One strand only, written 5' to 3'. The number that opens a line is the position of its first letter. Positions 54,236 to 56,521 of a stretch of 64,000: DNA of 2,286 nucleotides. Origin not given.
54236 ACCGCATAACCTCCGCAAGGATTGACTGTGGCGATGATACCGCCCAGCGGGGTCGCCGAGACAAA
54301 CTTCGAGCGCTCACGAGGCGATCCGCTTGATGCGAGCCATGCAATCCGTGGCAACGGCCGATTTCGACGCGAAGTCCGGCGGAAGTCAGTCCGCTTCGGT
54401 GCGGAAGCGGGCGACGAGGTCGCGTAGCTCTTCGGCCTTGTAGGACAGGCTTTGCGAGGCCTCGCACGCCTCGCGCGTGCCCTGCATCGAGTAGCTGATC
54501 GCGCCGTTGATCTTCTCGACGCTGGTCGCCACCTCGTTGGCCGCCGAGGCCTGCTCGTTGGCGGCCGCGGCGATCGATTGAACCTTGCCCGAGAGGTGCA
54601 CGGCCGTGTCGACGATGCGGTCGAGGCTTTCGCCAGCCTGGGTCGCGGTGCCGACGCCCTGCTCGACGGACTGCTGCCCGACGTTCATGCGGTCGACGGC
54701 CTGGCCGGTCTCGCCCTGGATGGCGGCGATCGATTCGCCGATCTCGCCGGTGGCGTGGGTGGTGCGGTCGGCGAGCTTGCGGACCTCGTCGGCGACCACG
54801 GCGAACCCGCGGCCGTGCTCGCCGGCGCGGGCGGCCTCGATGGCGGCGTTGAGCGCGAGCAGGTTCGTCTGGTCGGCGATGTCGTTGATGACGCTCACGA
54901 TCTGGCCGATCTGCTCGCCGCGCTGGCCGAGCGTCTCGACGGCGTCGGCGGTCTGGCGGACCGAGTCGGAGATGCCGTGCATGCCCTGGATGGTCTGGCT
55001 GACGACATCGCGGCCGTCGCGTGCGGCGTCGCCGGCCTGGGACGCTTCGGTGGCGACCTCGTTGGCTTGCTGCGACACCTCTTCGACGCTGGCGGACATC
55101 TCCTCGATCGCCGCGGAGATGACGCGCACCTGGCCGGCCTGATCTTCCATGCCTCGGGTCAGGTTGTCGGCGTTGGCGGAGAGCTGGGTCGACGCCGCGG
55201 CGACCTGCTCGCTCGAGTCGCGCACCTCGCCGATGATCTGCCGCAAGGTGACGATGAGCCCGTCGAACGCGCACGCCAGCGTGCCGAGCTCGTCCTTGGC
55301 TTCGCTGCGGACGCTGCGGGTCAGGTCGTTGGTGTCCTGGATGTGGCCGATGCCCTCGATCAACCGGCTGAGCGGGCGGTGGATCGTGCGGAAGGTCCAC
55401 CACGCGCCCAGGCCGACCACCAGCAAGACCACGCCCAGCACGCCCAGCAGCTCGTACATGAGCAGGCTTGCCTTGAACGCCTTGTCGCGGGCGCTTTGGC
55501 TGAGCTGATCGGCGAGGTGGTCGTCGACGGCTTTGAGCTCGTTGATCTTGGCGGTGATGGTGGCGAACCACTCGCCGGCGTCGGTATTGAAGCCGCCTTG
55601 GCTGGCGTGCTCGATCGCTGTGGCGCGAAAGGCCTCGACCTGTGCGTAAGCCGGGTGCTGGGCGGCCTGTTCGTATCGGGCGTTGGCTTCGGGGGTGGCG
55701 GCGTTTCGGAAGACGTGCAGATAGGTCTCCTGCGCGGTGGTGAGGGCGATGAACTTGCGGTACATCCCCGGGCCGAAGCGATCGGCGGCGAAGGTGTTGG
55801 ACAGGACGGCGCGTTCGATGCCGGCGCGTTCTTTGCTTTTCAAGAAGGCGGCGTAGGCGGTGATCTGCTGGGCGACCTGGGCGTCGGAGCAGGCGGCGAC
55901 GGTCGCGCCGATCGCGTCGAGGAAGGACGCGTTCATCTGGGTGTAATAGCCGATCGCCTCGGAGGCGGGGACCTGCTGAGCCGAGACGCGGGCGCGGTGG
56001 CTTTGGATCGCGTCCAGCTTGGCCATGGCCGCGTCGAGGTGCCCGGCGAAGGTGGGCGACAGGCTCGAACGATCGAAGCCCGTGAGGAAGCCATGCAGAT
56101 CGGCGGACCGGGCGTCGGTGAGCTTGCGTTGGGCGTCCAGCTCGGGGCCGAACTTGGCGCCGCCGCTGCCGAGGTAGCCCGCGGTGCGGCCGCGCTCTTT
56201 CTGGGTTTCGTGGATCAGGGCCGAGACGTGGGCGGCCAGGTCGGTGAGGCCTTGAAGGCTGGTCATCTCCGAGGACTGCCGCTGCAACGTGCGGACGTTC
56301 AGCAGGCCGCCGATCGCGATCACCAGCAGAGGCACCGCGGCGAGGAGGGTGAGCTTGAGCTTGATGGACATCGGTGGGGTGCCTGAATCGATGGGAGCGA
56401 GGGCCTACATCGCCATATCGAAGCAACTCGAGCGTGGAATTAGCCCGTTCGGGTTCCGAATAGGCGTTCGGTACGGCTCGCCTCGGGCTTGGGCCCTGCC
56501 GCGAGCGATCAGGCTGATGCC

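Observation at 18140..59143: Five copies of a long-palindrome element class built from ~8-nt periodic purine-rich units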

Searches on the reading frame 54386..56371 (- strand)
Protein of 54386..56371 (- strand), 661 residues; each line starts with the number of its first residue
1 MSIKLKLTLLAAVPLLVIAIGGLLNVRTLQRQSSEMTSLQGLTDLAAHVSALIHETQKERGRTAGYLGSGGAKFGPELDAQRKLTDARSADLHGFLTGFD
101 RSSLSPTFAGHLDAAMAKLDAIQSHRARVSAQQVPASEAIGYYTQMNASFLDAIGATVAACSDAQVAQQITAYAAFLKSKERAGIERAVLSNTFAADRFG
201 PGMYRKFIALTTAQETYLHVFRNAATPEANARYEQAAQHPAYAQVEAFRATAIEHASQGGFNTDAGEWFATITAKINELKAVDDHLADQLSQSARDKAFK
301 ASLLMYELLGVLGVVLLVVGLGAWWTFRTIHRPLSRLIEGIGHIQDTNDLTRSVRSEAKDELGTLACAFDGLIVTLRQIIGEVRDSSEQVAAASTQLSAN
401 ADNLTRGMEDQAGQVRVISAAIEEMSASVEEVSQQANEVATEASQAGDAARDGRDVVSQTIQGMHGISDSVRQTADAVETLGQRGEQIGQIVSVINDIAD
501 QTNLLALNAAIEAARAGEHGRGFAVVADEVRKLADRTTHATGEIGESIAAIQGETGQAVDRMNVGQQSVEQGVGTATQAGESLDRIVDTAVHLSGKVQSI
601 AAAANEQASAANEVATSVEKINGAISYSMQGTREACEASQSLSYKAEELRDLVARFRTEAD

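Call 41: search_protein_families(library=pfam, proteins=[window:54386-56371:-], max_evalue=0.00001)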
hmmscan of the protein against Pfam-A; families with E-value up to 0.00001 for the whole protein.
window:54386-56371:- (661 aa): 3 families
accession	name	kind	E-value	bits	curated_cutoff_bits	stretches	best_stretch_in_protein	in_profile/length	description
PF08376.15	NIT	-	8.4e-64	216.6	24.9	1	51-290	1-238/239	Nitrate and nitrite sensing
PF00015.26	MCPsignal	-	3e-49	167.6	34.6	1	442-623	3-170/172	Methyl-accepting chemotaxis protein (MCP) signalling domain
PF00672.30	HAMP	-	4.4e-07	30.5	25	1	326-378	2-53/53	HAMP domain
